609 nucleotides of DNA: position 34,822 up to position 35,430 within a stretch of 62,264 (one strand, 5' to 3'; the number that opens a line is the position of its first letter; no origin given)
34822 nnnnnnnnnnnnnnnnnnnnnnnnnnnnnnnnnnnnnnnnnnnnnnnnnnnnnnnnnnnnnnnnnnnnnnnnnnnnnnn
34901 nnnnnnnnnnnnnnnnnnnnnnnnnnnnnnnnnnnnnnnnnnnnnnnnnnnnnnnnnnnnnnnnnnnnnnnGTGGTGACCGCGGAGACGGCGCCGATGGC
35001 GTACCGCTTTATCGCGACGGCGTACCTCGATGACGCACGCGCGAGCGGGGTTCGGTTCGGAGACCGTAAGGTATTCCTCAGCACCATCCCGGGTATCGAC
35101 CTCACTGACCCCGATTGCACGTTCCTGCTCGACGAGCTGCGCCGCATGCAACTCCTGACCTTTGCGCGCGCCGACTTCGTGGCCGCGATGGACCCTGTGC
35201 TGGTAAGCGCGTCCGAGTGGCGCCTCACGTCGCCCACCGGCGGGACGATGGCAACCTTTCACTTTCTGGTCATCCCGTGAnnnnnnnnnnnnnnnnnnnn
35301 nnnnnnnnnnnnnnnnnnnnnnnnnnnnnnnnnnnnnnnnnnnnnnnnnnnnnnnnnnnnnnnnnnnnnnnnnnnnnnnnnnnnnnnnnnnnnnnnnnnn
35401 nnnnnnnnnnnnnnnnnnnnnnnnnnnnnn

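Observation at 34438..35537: Opposite-strand 4-gene cassette wedged between the scaffold and major capsid genes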

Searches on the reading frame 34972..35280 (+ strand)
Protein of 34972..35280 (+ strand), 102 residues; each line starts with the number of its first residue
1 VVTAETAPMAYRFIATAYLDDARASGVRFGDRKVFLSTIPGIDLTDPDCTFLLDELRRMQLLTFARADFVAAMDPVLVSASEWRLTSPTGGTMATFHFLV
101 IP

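Call 7: search_protein_families(library=pfam, proteins=[window:34972-35280:+], max_evalue=0.1)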
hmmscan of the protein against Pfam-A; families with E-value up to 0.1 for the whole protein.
window:34972-35280:+ (102 aa): 0 families

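Call 8: search_protein_families(library=phrogs, proteins=[window:34972-35280:+], max_evalue=0.1)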
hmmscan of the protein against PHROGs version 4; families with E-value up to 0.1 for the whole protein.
window:34972-35280:+ (102 aa): 0 families

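Call 30: search_protein_families(library=padloc, proteins=[window:34972-35280:+], max_evalue=0.01)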
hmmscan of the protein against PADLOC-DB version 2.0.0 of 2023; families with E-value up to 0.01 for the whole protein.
window:34972-35280:+ (102 aa): 0 families

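Call 37: find_homologous_proteins(query=A3, max_evalue=0.001)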
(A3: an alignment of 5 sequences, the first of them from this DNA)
Query A3 (5 sequences) (102 aa, profile of the alignment): 496 proteins with E <= 0.001 among 8000 candidates; the best 120 are listed.
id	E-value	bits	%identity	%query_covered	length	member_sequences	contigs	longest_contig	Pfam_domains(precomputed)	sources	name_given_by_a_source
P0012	1.3e-43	165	51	71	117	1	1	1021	-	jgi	jgi:hypothetical protein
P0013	9.8e-43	162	45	75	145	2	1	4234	-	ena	-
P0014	8.5e-40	153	48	71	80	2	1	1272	-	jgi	jgi:hypothetical protein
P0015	4.7e-39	150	46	71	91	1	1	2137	-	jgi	jgi:hypothetical protein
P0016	1.4e-38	149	49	71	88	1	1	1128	-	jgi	jgi:hypothetical protein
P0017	3.1e-36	141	44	70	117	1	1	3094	-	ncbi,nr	ncbi:MAG: hypothetical protein H0T79_01195, partial [Deltaproteobacteria bacterium]|nr:hypothetical 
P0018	1.6e-35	139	46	71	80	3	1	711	-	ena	-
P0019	3.6e-35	138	44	70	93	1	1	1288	-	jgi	jgi:hypothetical protein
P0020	5.3e-35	137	44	71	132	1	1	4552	-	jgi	jgi:hypothetical protein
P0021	8.5e-35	137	46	72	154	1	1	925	-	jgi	jgi:hypothetical protein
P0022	1.0e-34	136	46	71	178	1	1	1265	-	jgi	jgi:hypothetical protein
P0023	1.2e-34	136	42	90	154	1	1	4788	-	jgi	jgi:hypothetical protein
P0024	2.0e-34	135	43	71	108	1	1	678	-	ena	-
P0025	2.4e-34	135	43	83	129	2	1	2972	-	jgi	jgi:hypothetical protein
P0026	2.7e-34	135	43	71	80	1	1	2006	-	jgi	-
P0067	5.1e-23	99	66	94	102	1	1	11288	-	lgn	-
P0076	1.8e-22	97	66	90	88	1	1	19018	-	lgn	-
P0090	3.7e-21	93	60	90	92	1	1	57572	-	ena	-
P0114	5.6e-20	89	57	90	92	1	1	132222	-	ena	-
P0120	8.4e-20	89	50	43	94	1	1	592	PF19187.7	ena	-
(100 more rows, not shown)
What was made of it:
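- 34996..35280 (+): o3: 94 aa (102 aa if started at GTG 34972). Stand-alone copy of an uncurated domain with the motifs FGDRKVF, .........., SE and FHF. 496 homologues (call 37).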

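Call 38: find_encoding_contigs(protein=P0090, flank=6000, max_places=3)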
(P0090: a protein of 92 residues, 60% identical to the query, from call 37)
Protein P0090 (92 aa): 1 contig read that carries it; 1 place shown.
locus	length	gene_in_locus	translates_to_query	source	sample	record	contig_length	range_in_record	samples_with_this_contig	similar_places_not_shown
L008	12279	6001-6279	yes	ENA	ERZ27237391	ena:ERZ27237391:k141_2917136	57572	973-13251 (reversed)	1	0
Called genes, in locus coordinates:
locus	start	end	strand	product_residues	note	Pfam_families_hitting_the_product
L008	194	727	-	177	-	PF13671:AAA_33 (faint)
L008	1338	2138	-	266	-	PF08308:PEGA (weak)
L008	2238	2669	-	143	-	-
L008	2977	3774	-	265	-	-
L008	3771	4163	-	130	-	-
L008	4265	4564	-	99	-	-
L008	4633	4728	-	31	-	-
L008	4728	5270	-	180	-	-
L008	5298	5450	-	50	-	-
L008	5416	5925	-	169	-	-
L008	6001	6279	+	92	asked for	-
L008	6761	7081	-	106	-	PF13223:DUF4031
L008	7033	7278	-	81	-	-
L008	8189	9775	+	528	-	PF00665:rve, PF22483:Mu-transpos_C_2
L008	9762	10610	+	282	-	PF01695:IstB_IS21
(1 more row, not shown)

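Call 39: find_encoding_contigs(protein=P0114, flank=6000, max_places=3)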
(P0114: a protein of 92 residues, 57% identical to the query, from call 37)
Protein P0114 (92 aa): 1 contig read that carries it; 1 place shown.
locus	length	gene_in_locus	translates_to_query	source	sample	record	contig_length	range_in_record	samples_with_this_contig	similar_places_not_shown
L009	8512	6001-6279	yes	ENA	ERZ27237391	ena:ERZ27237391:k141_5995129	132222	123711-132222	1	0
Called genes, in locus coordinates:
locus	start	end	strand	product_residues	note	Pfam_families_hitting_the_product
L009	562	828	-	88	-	-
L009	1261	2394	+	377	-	-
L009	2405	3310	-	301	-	-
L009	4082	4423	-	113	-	-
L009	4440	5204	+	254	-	-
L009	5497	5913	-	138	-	-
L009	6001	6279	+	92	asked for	-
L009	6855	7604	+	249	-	-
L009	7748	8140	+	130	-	-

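Call 40: find_encoding_contigs(protein=P0076, flank=6000, max_places=3)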
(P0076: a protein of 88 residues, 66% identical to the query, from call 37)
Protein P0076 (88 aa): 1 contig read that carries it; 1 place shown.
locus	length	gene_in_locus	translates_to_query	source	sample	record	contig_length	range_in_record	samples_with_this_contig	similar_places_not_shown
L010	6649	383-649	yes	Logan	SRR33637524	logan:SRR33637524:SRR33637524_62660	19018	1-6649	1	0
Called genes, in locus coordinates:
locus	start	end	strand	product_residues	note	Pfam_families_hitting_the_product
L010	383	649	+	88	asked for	-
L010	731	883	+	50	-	-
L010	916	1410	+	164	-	-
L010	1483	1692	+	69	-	-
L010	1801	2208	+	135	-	-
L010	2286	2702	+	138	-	-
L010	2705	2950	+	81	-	-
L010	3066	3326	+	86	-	-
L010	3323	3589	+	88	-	-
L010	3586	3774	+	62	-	-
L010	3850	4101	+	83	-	-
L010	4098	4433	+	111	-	-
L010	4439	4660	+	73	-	-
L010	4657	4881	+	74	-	-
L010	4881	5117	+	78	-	-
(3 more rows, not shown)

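Call 48: predict_structure(alignment_id=A5)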
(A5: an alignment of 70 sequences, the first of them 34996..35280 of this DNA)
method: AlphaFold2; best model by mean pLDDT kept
length: 94 residues; sequences in the alignment: 70
mean_pLDDT: 95.6   pTM: 0.86
mean pLDDT of the five models: 95.6, 94.9, 94.2, 94.0, 93.1
residues with pLDDT >= 90: 84; 70-90: 10; 50-70: 0; < 50: 0
segments of 3 or more residues with pLDDT < 50: none
pLDDT, mean of each block of 10 residues (from residue 1): 96 97 97 97 97 97 94 94 92 96
secondary structure, 60 per line:
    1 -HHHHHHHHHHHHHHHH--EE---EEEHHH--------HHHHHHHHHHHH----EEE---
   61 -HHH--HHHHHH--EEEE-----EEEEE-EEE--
elements in order: H2-17 E25-27 H39-50 E55-57 H67-72 E75-78 E84-88 E90-92
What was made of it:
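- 34996..35280 (+): AF2 pLDDT 95.6 (call 48).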

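Call 53: fold_search(model_id=the predicted structure, library=pdb)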
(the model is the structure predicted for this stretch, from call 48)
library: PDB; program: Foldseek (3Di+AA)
matches with E <= 10: 149; with E <= 0.001: 0
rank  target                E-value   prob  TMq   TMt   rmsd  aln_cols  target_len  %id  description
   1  6je4_O                6.6e-01  0.11  0.28  0.04  10.6        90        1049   14  Crystal structure of Nme1Cas9-sgRNA-dsDNA dimer mediated by double protein inhibitor AcrIIC3 monomers (released 2019-11-06)
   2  6kc8_A                1.2e+00  0.12  0.29  0.04   9.6        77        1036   16  Crystal structure of WT Nme1Cas9 in complex with sgRNA and target DNA (ATATGATT PAM) in post-cleavage state (released 2019-11-06)
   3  9rah_B                1.4e+00  0.02  0.19  0.05  15.9       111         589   13  Autoinhibited PhiC31 integrase-attL complex (released 2026-02-11)
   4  6je4_K                1.5e+00  0.10  0.29  0.04   9.5        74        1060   14  Crystal structure of Nme1Cas9-sgRNA-dsDNA dimer mediated by double protein inhibitor AcrIIC3 monomers (released 2019-11-06)
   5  2hfh_MODEL_1_A        1.9e+00  0.02  0.16  0.16  14.1       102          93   11  THE NMR STRUCTURES OF A WINGED HELIX PROTEIN: GENESIS, 20 STRUCTURES (released 1998-06-17)
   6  5cvv_A                2.2e+00  0.12  0.40  0.14   5.8        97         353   13  coniferyl alcohol bound monolignol 4-O-methyltransferase 9 (released 2015-09-16)
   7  7nvs_W                2.4e+00  0.13  0.26  0.14   7.5        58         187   12  RNA polymerase II core pre-initiation complex with closed promoter DNA in proximal position (released 2021-05-05)
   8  6o9l_Q                2.4e+00  0.10  0.36  0.10   8.5        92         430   14  Human holo-PIC in the closed state (released 2019-05-29)
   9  6je4_A                2.4e+00  0.06  0.29  0.04  10.5        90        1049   14  Crystal structure of Nme1Cas9-sgRNA-dsDNA dimer mediated by double protein inhibitor AcrIIC3 monomers (released 2019-11-06)
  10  9u2s_A                2.4e+00  0.03  0.21  0.07  14.3       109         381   10  PhiC31 integrase-attB-attP synaptic complex: attB-bound dimer subregion (released 2026-02-11)
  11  2hkx_A                2.7e+00  0.09  0.33  0.18   5.5        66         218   17  Structure of CooA mutant (N127L/S128L) from Carboxydothermus hydrogenoformans (released 2007-03-06)
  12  5cvj_C                2.7e+00  0.09  0.39  0.14   5.4       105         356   10  Monolignol 4-O-methyltransferase 5 - coniferyl alcohol (released 2015-09-16)
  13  6jdv_A                2.7e+00  0.07  0.29  0.04   9.6        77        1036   16  Crystal structure of Nme1Cas9 in complex with sgRNA and target DNA (ATATGATT PAM) in catalytic state (released 2019-11-06)
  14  9e5c_6f               2.7e+00  0.01  0.17  0.06  14.1       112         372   18  Cryo-EM structure of 96 nm repeat of microtubule doublet from T. brucei flagellum (released 2025-03-12)
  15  6je9_A                2.9e+00  0.06  0.28  0.04   8.9        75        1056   13  Crystal structure of Nme1Cas9-sgRNA dimer mediated by double protein inhibitor AcrIIC3 monomers (released 2019-11-06)
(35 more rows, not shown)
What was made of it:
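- The weak fold hits for o3 are mostly winged-helix proteins, with TM about 0.4 (call 53).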

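Call 54: find_related_loci(query=A5, collection=genome_contigs, flank=8000)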
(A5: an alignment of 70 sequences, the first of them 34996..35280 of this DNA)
Query A5 (94 aa) in genome_contigs; peptide patterns used: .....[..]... (x = any residue, [..] = any of these).
81 stretches matched a pattern; 63 encode a relative of the query (tblastn E <= 1e-3); 63 distinct loci.
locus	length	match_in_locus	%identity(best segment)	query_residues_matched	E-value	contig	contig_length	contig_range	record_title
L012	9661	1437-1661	47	20-92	4e-12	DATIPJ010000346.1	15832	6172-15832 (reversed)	MAG TPA_asm: Kofleriaceae bacterium isolate SMAG_U15847 k141_197904, whole genome shotgun sequence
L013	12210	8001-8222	46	21-92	3e-11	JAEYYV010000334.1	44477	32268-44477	MAG: Proteobacteria bacterium isolate OH_CBlB_67 k127_1418628, whole genome shotgun sequence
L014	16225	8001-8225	44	20-92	9e-11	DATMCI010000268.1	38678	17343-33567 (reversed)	MAG TPA_asm: Kofleriaceae bacterium isolate SMAG_U13378 k141_283578, whole genome shotgun sequence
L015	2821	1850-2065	44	14-93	9e-11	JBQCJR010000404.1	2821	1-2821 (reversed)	MAG: Kofleriaceae bacterium isolate bin995 k127_5053173, whole genome shotgun sequence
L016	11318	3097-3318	46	21-92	2e-10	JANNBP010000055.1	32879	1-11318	MAG: Deltaproteobacteria bacterium isolate OTE_78_metabat_316 OTE_78_k141_177547, whole genome shotgun sequence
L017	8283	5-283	40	7-92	3e-10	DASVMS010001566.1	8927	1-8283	MAG TPA_asm: Kofleriaceae bacterium isolate SMAG_U3106 k141_157343, whole genome shotgun sequence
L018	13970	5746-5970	44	21-93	2e-10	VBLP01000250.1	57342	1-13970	MAG: Deltaproteobacteria bacterium isolate DP_38 14_0903_13_30cm_scaffold_1148903, whole genome shotgun sequence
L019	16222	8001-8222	43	20-94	4e-10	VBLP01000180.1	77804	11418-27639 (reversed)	MAG: Deltaproteobacteria bacterium isolate DP_38 14_0903_13_30cm_scaffold_764725, whole genome shotgun sequence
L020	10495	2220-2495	42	8-92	5e-10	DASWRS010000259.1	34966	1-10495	MAG TPA_asm: Kofleriaceae bacterium isolate SMAG_U3528 k141_251350, whole genome shotgun sequence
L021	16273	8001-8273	40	9-92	3e-10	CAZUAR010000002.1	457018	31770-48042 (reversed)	MAG TPA_asm: uncultured Kofleriaceae bacterium isolate binchicken_co242_106 genome assembly, contig: NODE_46_length_4570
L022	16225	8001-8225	42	21-93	8e-10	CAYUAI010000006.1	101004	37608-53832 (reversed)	MAG TPA_asm: uncultured Chromatiales bacterium isolate SRP128015_co1_174 genome assembly, contig: NODE_76_length_101004_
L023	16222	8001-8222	46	21-92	9e-10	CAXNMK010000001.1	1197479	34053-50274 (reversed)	MAG: Kofleriaceae bacterium isolate ME-04may21-LR-214 genome assembly, contig: ME-04may21-LR-C19, whole genome shotgun s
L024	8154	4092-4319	43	20-93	1e-9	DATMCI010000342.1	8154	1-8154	MAG TPA_asm: Kofleriaceae bacterium isolate SMAG_U13378 k141_1250408, whole genome shotgun sequence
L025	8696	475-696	43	21-92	3e-9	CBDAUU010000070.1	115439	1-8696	MAG: Kofleriaceae bacterium isolate ffba1ace-c5ca-4b13-bc8a-5e7048f45719 genome assembly, contig: contig_70, whole genom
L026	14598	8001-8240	43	15-92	3e-9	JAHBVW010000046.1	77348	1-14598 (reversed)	MAG: Deltaproteobacteria bacterium isolate ACE_MYX2 MYX2_46, whole genome shotgun sequence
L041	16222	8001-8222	39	21-92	3e-8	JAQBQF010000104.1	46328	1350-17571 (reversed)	MAG: Myxococcales bacterium isolate RYN_366 scaffold_1943773, whole genome shotgun sequence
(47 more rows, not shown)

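Call 85: search_dna_similar(query=window:34996-35280:+, collection=phages, mode=protein, max_evalue=0.001, max_rows=25)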
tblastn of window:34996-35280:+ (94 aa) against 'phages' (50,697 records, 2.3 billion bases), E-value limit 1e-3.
No match.

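Call 86: find_related_loci(query=A5, collection=viral_contigs, flank=5000)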
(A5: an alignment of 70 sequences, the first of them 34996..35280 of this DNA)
Query A5 (94 aa) in viral_contigs; peptide patterns used: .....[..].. (x = any residue, [..] = any of these).
43 stretches matched a pattern; 21 encode a relative of the query (tblastn E <= 1e-3); 21 distinct loci.
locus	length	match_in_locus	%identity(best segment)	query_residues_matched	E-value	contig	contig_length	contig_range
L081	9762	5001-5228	43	15-91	7e-13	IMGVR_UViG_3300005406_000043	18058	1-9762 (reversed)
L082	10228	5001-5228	43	15-91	7e-13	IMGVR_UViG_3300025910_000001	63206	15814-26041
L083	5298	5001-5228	40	15-91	1e-11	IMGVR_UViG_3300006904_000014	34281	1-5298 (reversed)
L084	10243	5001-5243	41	13-92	8e-11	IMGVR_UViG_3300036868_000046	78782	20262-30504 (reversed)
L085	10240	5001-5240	41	16-94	8e-9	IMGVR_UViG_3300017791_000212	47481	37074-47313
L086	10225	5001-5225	43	20-92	1e-8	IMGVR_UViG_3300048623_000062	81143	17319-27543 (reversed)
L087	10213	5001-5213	37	20-93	1e-8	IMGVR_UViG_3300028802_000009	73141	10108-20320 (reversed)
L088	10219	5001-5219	39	20-94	4e-8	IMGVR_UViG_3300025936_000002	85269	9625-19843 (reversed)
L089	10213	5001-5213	36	20-93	2e-7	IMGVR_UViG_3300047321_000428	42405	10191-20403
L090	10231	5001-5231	34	20-94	1e-6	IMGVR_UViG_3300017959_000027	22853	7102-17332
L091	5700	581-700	52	53-94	3e-6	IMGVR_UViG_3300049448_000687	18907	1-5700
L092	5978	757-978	33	16-94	4e-6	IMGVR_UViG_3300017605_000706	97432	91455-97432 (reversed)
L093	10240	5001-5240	39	13-92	9e-6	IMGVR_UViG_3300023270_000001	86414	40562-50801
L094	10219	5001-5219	33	20-91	1e-5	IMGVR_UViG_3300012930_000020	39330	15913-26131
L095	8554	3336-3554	33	20-91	1e-5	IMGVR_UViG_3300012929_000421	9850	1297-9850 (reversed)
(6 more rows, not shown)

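Call 89: search_protein_families(library=pfam, proteins=[P0120, L084:4164-5660:+, L086:3582-5648:+, L081:3456-7175:+, L088:3762-5237:+, L094:3864-5576:+, L041:8237-11914:+, L089:4395-5246:+], max_evalue=0.01)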
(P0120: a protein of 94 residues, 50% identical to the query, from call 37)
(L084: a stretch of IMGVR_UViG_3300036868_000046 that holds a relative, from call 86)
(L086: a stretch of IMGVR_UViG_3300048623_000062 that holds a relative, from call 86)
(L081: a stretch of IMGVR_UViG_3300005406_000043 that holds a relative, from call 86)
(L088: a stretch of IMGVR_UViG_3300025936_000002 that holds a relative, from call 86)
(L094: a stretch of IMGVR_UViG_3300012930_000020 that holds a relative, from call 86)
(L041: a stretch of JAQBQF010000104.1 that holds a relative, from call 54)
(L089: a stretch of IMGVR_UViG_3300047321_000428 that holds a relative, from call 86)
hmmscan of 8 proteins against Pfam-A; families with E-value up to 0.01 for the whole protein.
P0120 (94 aa): 1 family
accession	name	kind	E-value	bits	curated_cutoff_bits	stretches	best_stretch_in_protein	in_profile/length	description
PF19187.6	HTH_PafC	-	3.7e-06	27.2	32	1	1-35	6-40/115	PafC helix-turn-helix domain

L084:4164-5660:+ (498 aa): 1 family
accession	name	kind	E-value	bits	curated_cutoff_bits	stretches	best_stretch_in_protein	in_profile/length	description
PF00072.30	Response_reg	-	0.00048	20.7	30.2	1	133-221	1-84/111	Response regulator receiver domain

L086:3582-5648:+ (688 aa): 1 family
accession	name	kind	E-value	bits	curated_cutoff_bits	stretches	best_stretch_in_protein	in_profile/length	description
PF00072.30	Response_reg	-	0.00037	21.1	30.2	1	136-221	1-81/111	Response regulator receiver domain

L081:3456-7175:+ (1239 aa): 0 families

L088:3762-5237:+ (491 aa): 2 families
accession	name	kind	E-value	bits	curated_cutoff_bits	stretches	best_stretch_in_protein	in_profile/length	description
PF13472.12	Lipase_GDSL_2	-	2.7e-07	31.7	32.9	1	23-148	1-117/178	GDSL-like Lipase/Acylhydrolase family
PF00657.28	Lipase_GDSL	-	8.5e-07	29.8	23.6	1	21-136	1-117/208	GDSL-like Lipase/Acylhydrolase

L094:3864-5576:+ (570 aa): 0 families

L041:8237-11914:+ (1225 aa): 30 families (the best 25 are shown)
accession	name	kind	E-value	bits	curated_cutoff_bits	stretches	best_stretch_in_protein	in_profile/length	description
PF01935.23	DUF87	-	5e-13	50.1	23.2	1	826-891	1-68/220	Helicase HerA, central domain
PF05872.18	HerA_C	-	1.5e-10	40.8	22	1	834-891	8-65/502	Helicase HerA-like C-terminal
PF13401.12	AAA_22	-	3.2e-10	40.8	27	1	259-322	4-64/130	AAA domain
PF13191.12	AAA_16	-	2.4e-09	38.4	32.6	1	258-348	22-104/167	AAA ATPase domain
PF25199.1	nSTAND_NTPase5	-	6.2e-08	33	34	0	240-296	18-77/145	Novel STAND NTPase 5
PF10412.15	TrwB_AAD_bind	-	2.1e-06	27.4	20.5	1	844-888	12-56/387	Type IV secretion-system coupling protein DNA-binding domain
PF01580.24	FtsK_SpoIIIE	-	3.7e-06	27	24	1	825-887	19-84/221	FtsK/SpoIIIE family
PF00005.33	ABC_tran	-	5.3e-06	27.5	25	0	259-286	10-37/137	ABC transporter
PF20720.3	nSTAND3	-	5.7e-06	26.5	27.2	0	848-887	18-57/155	Novel STAND NTPase 3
PF20703.3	nSTAND1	-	6.9e-06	26.4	27.1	0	412-539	80-198/379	Novel STAND NTPase 1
PF00004.35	AAA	-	8.1e-06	26.8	21.2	0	851-885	2-33/131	ATPase family associated with various cellular activities (AAA)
PF01695.23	IstB_IS21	-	4.2e-05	23.6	24.1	0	845-882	90-127/238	IstB-like ATP binding protein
PF13238.12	AAA_18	-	5.9e-05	24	29.4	0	851-892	2-42/128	AAA domain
PF12846.13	AAA_10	-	0.00018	21.1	27.5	0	1077-1163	225-311/362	AAA-like domain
PF01583.26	APS_kinase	-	0.00028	21.4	21.1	0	850-886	5-39/152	Adenylylsulphate kinase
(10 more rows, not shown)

L089:4395-5246:+ (283 aa): 0 families
